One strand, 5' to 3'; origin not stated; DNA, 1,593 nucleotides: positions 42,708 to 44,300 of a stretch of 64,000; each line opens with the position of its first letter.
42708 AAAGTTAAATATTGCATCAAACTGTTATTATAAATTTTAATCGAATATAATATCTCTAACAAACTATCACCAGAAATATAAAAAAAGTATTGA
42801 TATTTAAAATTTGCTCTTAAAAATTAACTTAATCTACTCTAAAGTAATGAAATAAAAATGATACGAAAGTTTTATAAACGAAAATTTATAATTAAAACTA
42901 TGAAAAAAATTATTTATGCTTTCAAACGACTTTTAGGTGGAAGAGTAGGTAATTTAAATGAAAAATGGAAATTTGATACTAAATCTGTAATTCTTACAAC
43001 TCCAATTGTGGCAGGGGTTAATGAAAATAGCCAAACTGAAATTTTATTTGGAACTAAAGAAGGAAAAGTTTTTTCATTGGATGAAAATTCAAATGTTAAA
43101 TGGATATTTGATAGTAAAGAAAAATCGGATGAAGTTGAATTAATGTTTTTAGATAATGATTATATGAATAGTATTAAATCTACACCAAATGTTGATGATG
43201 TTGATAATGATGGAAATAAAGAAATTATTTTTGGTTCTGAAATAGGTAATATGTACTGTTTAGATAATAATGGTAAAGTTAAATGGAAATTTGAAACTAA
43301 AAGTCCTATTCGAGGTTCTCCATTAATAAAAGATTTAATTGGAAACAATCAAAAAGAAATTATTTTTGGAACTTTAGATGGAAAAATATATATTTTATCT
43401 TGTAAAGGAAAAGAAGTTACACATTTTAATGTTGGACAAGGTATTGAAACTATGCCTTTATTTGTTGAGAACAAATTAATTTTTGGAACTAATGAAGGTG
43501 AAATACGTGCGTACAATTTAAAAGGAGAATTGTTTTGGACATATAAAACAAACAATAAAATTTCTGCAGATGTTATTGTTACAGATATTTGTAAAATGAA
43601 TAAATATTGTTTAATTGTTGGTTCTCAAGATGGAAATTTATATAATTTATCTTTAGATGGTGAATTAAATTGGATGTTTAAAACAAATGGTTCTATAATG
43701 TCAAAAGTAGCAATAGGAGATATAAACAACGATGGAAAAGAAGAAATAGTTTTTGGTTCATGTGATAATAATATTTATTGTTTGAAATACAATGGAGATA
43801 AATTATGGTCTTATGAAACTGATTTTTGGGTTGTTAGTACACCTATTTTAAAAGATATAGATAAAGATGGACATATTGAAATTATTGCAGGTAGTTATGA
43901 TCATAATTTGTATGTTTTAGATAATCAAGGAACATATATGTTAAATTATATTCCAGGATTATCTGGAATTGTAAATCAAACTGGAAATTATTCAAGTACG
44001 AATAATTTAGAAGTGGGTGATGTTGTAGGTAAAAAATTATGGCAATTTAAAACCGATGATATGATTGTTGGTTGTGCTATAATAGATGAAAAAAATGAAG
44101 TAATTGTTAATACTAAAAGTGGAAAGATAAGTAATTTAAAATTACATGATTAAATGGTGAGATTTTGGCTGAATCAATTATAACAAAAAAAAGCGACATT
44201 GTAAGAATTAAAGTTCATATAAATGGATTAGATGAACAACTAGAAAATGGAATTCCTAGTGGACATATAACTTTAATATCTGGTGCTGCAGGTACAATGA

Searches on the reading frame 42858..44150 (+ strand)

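Call 53: search_protein_families(library=pfam, proteins=[window:42858-44150:+], max_evalue=0.00001)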
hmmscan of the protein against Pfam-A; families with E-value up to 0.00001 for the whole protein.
window:42858-44150:+ (431 aa): 8 families
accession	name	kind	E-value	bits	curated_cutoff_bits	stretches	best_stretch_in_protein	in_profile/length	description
PF13570.13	Beta-prop_ACSF4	-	1.6e-43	149.8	133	1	105-358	50-291/329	Beta-alanine-activating enzyme, beta-propeller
PF25292.1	Beta-prop_CGLA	-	7.9e-38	131.1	26.8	3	112-188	36-110/316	Lambda-carrageenase beta-propeller domain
PF14783.12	BBS2_Mid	-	3.9e-18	66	27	1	157-261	4-105/108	Ciliary BBSome complex subunit 2, middle region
PF13517.12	FG-GAP_3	-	1.7e-12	48.2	26.9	0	288-324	1-36/61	FG-GAP-like repeat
PF13360.13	PQQ_2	-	6.3e-11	42.8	27.6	1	133-274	6-144/233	Outer membrane protein assembly factor BamB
PF23743.1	Beta-prop_BBS7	-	2.8e-09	37.2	27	0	41-146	166-262/299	BBS7 beta-propeller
PF15907.11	Itfg2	-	2.4e-06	27.5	27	0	239-311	20-105/330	Integrin-alpha FG-GAP repeat-containing protein 2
PF23383.1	Beta-prop_IFT140_1st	-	3.3e-06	26.5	27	0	164-272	200-310/406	IFT140 first beta-propeller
